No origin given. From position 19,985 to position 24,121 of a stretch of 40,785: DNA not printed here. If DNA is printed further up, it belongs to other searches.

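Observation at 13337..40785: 27-kb locus coupling a YesMN-type sensor and LplABC-type importer to five giant secreted or SLH-anchored proteins: candidate undescribed Gram-positive surface glycan-capture machine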

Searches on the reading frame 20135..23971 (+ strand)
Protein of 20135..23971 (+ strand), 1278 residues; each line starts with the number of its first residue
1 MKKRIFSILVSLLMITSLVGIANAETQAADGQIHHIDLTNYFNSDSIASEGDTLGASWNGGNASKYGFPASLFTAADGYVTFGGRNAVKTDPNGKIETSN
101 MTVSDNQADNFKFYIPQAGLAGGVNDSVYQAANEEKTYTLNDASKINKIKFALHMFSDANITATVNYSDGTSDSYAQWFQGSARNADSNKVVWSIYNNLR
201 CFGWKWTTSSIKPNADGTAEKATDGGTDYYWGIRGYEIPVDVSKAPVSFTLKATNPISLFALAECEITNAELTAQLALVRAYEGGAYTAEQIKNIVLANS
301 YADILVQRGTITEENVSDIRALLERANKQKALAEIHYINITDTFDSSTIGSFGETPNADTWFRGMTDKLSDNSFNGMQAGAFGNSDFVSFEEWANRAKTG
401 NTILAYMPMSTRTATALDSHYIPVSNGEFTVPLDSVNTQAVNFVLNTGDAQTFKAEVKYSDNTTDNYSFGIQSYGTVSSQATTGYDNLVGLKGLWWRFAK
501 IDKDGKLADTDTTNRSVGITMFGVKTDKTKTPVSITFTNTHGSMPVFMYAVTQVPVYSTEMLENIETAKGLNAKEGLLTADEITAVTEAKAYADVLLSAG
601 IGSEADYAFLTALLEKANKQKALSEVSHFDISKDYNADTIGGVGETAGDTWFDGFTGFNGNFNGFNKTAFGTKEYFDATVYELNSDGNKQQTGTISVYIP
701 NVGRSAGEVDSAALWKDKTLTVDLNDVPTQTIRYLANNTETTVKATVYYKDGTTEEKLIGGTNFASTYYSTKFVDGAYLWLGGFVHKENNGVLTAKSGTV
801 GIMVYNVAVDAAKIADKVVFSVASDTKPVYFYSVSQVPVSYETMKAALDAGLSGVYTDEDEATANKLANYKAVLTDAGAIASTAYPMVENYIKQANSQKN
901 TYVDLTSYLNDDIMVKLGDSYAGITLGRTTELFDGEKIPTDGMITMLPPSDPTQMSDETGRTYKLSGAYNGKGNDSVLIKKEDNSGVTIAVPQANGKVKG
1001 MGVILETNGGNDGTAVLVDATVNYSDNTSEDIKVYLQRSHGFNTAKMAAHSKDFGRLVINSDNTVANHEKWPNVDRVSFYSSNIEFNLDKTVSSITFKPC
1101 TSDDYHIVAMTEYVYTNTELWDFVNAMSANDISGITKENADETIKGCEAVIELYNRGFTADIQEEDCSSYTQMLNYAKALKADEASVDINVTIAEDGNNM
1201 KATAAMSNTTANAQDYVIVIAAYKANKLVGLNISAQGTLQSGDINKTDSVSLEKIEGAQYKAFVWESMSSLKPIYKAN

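Call 3: search_protein_families(library=pfam, proteins=[window:20135-23971:+], max_evalue=0.01)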
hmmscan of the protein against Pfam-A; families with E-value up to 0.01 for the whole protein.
window:20135-23971:+ (1278 aa): 0 families

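Call 6: search_protein_families(library=ncbifam, proteins=[window:20135-23971:+], max_evalue=0.1)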
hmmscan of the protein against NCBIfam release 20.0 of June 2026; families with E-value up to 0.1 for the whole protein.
window:20135-23971:+ (1278 aa): 2 families
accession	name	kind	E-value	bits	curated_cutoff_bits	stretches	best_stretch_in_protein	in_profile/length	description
NF038186.1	YPDG_rpt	domain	0.031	15.3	40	0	979-1035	43-95/98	YPDG domain-containing protein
NF007986.1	PRK10714.1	equivalog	0.066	12.2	529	0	1001-1068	39-104/316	undecaprenyl-phosphate 4-deoxy-4-formamido-L-arabinose transferase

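Call 17: find_homologous_proteins(query=window:20135-23971:+)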
Query window:20135-23971:+ (1278 aa): 12 proteins with E <= 0.001 among 8000 candidates.
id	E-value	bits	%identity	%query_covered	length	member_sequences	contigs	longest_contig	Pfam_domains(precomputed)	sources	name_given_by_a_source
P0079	0.0e+0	2839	100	100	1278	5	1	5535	-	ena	-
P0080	0.0e+0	2666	94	100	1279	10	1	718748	-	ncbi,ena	-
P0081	0.0e+0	2475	78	100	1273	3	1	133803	-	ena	-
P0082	0.0e+0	2220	79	100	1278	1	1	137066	-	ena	-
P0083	0.0e+0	2150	76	100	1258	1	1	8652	-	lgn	-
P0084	0.0e+0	1934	62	100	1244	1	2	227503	-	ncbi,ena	-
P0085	0.0e+0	1794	61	100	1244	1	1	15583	-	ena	-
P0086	0.0e+0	1690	77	75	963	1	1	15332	-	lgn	-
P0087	0.0e+0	1599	72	75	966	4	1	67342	-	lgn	-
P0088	2.7e-276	938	41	100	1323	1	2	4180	-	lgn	-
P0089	1.1e-54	204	27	66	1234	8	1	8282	-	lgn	-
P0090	2.7e-43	166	25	100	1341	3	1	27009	-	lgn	-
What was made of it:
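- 20135..23971 (+): G1, a secreted protein of 1278 aa with no anchor domain. It has four tandem ~290-aa modules (aa 31-332, 333-623, 624-899, 901-1183), each a jelly-roll beta-sandwich plus a three-helix bundle, followed by a C-terminal beta domain of ~95 aa (aa 1182-1278). The word-indexed search found 12 homologue clusters (call 17).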

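Call 18: find_encoding_contigs(protein=P0080, flank=10000, max_places=3)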
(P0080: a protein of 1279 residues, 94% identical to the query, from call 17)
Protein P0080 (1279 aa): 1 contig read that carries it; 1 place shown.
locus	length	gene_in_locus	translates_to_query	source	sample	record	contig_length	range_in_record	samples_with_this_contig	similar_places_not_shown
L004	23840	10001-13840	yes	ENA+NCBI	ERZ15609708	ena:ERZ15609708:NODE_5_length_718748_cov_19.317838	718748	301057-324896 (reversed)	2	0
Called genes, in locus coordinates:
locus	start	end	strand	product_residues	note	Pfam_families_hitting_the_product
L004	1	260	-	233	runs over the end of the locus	PF00072:Response_reg, PF04397:LytTR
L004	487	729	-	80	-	-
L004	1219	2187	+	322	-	PF00149:Metallophos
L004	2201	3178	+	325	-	-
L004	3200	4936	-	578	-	PF06580:His_kinase, PF02518:HATPase_c (weak)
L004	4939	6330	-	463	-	PF00072:Response_reg, PF00165:HTH_AraC (weak), PF12833:HTH_18, PF00165:HTH_AraC (weak)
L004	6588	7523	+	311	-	PF00528:BPD_transp_1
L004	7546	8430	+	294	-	PF00528:BPD_transp_1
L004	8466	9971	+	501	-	PF12010:DUF3502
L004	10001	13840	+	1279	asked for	-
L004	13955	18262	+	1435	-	PF00395:SLH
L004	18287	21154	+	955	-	PF00395:SLH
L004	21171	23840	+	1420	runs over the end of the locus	PF07833:Cu_amine_oxidN1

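Call 19: find_encoding_contigs(protein=P0084, flank=10000, max_places=3)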
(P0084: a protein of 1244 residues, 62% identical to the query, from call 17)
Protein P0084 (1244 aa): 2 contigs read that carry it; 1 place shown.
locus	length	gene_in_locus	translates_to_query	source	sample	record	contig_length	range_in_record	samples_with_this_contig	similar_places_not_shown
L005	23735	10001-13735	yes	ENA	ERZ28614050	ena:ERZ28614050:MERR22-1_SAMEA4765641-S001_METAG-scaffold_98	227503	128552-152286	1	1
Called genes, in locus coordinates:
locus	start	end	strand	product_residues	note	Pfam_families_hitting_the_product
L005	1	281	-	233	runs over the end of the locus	PF00072:Response_reg, PF04397:LytTR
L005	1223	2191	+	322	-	PF00149:Metallophos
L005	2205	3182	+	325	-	-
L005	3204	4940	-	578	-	PF06580:His_kinase, PF02518:HATPase_c (weak)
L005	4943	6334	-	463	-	PF00072:Response_reg, PF00165:HTH_AraC (weak), PF12833:HTH_18, PF00165:HTH_AraC (weak)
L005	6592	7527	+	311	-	PF00528:BPD_transp_1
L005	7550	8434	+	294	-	PF00528:BPD_transp_1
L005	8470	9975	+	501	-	PF12010:DUF3502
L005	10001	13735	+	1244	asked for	-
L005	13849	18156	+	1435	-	PF00395:SLH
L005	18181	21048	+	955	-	PF00395:SLH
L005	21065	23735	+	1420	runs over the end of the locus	PF07833:Cu_amine_oxidN1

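Call 20: find_encoding_contigs(protein=P0090, flank=10000, max_places=3)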
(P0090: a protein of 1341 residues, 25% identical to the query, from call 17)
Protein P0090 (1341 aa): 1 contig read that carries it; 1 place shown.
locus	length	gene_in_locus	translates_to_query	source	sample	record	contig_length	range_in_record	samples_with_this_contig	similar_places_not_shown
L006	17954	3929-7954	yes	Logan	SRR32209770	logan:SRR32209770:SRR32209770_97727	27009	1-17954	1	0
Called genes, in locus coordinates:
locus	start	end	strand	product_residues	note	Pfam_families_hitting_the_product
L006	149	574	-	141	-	PF00665:rve (weak), PF13683:rve_3, PF13333:rve_2 (weak)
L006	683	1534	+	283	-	PF00165:HTH_AraC (weak), PF12833:HTH_18, PF00165:HTH_AraC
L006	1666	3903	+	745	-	PF14498:Glyco_hyd_65N_2, PF22124:Glyco_hydro_95_cat, PF21307:Glyco_hydro_95_C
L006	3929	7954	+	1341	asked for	-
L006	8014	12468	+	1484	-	PF00395:SLH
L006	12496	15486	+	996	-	PF00395:SLH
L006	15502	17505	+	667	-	-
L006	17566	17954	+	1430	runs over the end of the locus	PF07833:Cu_amine_oxidN1, PF21231:GH141_M (weak)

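Call 43: find_related_loci(query=A3, collection=genome_contigs, flank=10000)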
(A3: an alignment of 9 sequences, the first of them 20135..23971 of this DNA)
Query A3 (1278 aa) in genome_contigs; peptide patterns used: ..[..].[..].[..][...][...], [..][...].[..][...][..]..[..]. (x = any residue, [..] = any of these).
58 stretches matched a pattern; 3 encode a relative of the query (tblastn E <= 1e-3); 3 distinct loci.
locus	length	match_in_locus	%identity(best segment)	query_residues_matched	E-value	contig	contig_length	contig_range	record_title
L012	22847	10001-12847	27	108-1274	1e-58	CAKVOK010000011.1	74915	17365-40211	MAG: uncultured Clostridia bacterium isolate REFINED_METABAT215_TOP10_CONTIGS_1500_ASSEMBLY_K77_MERGED__Hadza_MoBio_hadz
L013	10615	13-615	48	1079-1278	5e-42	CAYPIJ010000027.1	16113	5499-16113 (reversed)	MAG TPA_asm: uncultured Oscillospiraceae bacterium isolate SRP350583_co1_449 genome assembly, contig: NODE_6233_length_1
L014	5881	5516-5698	40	1209-1274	1e-6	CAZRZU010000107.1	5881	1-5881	MAG TPA_asm: uncultured Oscillospiraceae bacterium isolate SRP315200_co1_541 genome assembly, contig: NODE_33596_length_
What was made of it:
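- Closest known: SLH-domain CAZyme system of Monoglobus pectinilyticus. Different: The GTDB scan with the G1 profile returned no genome titled Monoglobus (call 43).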

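Call 60: search_protein_families(library=pfam, proteins=[L006:15502-17505:+, L012:6518-9103:+, L012:12931-18282:+, L012:90-3812:+], max_evalue=0.01)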
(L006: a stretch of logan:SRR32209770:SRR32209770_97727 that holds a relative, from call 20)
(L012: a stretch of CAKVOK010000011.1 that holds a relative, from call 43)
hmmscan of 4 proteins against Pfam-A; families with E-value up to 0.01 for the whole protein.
L006:15502-17505:+ (667 aa): 1 family
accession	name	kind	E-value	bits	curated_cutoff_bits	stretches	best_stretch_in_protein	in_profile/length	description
PF07944.18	Beta-AFase-like_GH127_cat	-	0.0012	18.4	24.9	0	431-597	168-259/376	Beta-L-arabinofuranosidase, GH127 catalytic domain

L012:6518-9103:+ (861 aa): 1 family
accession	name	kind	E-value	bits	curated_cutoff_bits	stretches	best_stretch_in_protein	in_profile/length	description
PF13229.12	Beta_helix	-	1.7e-08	34.7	25.9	2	486-644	9-136/158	Right handed beta helix region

L012:12931-18282:+ (1783 aa): 1 family
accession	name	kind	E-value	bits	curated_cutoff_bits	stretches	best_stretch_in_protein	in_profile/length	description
PF13229.12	Beta_helix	-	0.00012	22.2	25.9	2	457-614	9-137/158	Right handed beta helix region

L012:90-3812:+ (1240 aa): 4 families
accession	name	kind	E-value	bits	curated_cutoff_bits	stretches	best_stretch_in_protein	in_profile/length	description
PF00395.25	SLH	-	1.1e-39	134.6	20.8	3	1071-1113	2-44/44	S-layer homology domain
PF02368.24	Big_2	-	6.3e-08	32.9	22.8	1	249-317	3-66/79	Bacterial Ig-like domain (group 2)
PF13205.12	Big_5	-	0.00011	23.3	23.6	1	156-233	11-93/105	Bacterial Ig-like domain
PF22359.2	Big-like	-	0.00071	20.2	27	1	287-318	3-34/48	Bacterial Ig-like domain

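Call 75: list_cluster_members(proteins=[P0080, P0093, P0005, P0008, P0084])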
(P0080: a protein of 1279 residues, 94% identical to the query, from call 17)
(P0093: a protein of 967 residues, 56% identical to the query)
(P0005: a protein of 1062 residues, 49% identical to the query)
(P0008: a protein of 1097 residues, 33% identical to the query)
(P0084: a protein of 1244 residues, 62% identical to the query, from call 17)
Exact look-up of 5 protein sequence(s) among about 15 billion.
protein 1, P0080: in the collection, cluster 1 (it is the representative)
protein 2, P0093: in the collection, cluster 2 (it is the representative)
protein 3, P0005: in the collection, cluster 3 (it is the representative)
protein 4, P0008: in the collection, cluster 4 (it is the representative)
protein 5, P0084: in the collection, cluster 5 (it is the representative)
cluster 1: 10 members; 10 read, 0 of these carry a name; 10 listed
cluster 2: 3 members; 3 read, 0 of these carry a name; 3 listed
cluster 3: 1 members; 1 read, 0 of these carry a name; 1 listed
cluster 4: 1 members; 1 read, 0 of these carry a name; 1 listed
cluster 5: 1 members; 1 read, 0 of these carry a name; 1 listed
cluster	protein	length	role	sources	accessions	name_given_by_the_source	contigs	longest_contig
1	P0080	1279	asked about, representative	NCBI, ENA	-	-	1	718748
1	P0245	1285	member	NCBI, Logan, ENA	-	-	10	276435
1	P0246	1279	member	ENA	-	-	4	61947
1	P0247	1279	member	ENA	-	-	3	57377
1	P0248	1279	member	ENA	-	-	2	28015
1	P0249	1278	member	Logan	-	-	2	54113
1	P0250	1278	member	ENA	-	-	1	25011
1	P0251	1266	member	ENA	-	-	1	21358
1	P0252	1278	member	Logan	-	-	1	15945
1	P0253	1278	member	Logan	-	-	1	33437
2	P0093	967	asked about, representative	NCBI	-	-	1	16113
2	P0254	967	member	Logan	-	-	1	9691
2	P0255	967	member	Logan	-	-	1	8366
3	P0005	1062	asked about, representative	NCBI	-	-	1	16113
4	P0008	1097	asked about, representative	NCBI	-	-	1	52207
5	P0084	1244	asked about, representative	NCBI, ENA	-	-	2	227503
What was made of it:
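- Tried and rejected: Cluster look-ups gave no names (call 75).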
